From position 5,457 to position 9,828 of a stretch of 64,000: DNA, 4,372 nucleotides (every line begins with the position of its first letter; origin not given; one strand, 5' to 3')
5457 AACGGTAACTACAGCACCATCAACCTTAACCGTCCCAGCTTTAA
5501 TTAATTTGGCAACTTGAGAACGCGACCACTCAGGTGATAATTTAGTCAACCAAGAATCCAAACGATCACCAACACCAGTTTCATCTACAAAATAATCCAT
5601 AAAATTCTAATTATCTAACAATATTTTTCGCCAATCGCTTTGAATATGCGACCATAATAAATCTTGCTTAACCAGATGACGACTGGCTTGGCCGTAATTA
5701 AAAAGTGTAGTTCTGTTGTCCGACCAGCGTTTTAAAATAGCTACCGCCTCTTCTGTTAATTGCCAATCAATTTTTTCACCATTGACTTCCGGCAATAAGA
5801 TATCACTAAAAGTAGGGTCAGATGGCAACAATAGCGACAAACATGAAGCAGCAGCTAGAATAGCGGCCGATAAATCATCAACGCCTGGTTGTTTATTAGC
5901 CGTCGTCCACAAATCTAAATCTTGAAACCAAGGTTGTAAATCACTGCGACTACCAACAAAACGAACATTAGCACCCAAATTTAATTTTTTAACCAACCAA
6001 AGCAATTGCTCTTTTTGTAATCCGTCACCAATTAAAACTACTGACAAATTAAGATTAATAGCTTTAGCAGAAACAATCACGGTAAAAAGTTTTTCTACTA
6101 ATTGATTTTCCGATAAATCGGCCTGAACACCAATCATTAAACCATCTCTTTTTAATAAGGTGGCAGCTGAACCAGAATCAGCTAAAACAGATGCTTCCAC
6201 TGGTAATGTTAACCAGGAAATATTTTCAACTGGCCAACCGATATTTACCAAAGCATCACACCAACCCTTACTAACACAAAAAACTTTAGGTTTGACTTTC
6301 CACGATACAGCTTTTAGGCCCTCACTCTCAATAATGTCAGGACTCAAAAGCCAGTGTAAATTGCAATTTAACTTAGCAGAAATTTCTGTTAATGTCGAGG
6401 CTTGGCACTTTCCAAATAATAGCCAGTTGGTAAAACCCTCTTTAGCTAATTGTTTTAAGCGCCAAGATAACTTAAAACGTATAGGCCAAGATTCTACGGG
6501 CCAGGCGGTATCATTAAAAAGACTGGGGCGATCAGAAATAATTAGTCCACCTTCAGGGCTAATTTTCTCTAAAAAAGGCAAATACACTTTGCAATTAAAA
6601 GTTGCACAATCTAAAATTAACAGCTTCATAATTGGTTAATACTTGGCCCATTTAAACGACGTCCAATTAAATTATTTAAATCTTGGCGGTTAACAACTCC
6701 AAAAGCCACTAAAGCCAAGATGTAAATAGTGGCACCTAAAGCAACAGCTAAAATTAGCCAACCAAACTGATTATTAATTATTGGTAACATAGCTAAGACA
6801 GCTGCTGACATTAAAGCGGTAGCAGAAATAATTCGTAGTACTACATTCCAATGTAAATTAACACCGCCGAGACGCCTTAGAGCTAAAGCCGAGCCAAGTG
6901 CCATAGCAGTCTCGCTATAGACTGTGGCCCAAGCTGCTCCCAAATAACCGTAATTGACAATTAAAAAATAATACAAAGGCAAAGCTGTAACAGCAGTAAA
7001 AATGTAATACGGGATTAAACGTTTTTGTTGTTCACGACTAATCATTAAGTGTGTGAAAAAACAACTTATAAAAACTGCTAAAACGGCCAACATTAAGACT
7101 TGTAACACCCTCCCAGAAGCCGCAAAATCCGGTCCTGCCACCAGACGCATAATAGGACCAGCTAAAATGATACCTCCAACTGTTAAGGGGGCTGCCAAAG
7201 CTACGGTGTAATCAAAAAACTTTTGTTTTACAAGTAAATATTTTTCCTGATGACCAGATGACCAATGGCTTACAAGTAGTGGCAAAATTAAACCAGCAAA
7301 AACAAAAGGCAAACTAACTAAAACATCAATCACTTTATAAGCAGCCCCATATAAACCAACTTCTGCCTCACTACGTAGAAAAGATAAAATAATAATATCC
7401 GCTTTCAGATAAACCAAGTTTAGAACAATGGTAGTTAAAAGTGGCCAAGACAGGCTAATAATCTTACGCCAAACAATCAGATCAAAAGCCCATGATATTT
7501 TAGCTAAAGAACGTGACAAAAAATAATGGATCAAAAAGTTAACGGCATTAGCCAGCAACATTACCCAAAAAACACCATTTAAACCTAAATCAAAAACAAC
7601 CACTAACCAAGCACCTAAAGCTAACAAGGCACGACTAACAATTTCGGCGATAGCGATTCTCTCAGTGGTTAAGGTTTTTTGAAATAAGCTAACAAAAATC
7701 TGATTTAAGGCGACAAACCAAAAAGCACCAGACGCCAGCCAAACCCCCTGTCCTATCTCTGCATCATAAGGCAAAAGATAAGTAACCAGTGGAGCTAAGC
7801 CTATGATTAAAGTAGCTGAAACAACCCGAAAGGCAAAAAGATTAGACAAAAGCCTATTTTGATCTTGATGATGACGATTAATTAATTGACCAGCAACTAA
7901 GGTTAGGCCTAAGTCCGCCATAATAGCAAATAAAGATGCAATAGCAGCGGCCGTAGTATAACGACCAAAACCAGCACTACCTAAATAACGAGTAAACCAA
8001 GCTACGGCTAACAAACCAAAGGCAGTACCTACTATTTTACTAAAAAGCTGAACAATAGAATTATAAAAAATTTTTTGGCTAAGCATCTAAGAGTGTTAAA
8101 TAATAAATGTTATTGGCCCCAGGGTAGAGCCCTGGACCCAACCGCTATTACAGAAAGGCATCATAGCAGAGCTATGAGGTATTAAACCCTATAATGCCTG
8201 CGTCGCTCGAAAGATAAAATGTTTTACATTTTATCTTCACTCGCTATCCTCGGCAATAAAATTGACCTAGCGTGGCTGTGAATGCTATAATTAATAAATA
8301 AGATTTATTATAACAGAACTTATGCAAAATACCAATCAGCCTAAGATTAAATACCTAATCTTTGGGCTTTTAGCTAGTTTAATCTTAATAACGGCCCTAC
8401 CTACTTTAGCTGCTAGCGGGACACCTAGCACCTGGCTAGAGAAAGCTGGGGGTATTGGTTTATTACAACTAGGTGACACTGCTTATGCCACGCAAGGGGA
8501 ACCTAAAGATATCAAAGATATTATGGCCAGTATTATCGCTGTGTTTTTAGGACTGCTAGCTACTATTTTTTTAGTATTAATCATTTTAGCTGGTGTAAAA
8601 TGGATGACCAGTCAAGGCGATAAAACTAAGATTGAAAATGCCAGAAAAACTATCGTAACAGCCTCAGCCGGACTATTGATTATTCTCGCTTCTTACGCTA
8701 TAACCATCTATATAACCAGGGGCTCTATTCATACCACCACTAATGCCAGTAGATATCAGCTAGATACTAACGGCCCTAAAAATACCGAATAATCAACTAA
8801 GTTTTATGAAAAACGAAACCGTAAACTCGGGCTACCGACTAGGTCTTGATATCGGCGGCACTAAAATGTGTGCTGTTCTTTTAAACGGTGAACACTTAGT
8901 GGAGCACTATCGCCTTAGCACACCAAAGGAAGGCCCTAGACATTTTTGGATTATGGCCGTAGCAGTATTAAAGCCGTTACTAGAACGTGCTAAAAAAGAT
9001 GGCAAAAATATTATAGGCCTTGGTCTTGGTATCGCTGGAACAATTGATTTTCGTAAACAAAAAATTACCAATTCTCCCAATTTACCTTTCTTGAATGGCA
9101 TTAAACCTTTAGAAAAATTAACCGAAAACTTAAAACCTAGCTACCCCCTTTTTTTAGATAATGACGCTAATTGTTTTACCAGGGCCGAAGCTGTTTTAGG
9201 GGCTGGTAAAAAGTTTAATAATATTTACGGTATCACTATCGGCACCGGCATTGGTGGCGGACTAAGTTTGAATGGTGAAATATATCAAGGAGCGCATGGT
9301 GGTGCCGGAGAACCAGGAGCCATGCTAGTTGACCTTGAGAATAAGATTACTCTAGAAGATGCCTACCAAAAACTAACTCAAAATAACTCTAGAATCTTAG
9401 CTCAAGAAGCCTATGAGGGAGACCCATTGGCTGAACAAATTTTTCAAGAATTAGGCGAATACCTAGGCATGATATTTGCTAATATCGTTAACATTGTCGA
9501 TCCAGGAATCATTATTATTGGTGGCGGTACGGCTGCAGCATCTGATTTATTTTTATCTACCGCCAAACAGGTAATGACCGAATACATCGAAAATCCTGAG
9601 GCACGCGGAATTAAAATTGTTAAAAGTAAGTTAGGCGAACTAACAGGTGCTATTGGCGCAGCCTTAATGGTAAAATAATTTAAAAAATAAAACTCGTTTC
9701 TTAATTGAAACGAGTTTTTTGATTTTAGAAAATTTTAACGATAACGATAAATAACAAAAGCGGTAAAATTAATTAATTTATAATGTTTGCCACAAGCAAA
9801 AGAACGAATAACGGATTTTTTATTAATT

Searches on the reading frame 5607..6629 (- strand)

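Call 60: search_protein_families(library=pfam, max_evalue=0.001, proteins=[window:5607-6629:-])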
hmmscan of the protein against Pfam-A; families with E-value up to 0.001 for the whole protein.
window:5607-6629:- (340 aa): 2 families
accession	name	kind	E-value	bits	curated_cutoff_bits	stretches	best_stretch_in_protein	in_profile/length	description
PF13692.12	Glyco_trans_1_4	-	0.00029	21.6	27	1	191-263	31-99/142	Glycosyl transferases group 1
PF00534.26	Glycos_transf_1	-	0.00032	20.7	26.4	1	172-236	24-91/172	Glycosyl transferases group 1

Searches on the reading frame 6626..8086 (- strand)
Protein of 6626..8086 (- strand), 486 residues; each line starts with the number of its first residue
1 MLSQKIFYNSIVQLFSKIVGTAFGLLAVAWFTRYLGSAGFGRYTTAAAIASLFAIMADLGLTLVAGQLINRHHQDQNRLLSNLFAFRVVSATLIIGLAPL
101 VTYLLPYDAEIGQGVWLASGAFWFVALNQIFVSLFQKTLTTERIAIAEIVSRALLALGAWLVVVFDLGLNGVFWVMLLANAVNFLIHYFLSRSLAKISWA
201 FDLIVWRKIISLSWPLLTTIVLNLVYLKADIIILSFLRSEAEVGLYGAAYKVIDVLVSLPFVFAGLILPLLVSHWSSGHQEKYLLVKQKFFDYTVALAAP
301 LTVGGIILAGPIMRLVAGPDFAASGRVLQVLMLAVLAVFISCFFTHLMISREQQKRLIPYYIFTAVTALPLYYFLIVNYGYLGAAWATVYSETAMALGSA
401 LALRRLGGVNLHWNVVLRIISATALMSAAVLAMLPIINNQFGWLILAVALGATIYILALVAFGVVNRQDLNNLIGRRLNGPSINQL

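Call 60: search_protein_families(library=pfam, max_evalue=0.001, proteins=[window:6626-8086:-])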
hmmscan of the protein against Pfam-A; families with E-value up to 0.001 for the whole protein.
window:6626-8086:- (486 aa): 2 families
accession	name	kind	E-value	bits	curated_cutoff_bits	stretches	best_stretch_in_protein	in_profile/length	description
PF01943.22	Polysacc_synt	-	9.1e-21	74.9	28.2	1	6-271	5-270/274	Polysaccharide biosynthesis protein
PF13440.11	Polysacc_synt_3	-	2.7e-19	70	23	1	32-321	3-288/293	Polysaccharide biosynthesis protein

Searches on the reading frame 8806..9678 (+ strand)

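Call 60: search_protein_families(library=pfam, max_evalue=0.001, proteins=[window:8806-9678:+])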
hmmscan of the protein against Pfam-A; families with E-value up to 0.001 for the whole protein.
window:8806-9678:+ (290 aa): 2 families
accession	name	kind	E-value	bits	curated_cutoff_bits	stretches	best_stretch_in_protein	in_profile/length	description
PF00480.26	ROK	-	1e-45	157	22.9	1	12-290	2-292/294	ROK family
PF01869.26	BcrAD_BadFG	-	8.1e-10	39.1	31.5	1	197-288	183-270/271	BadF/BadG/BcrA/BcrD ATPase family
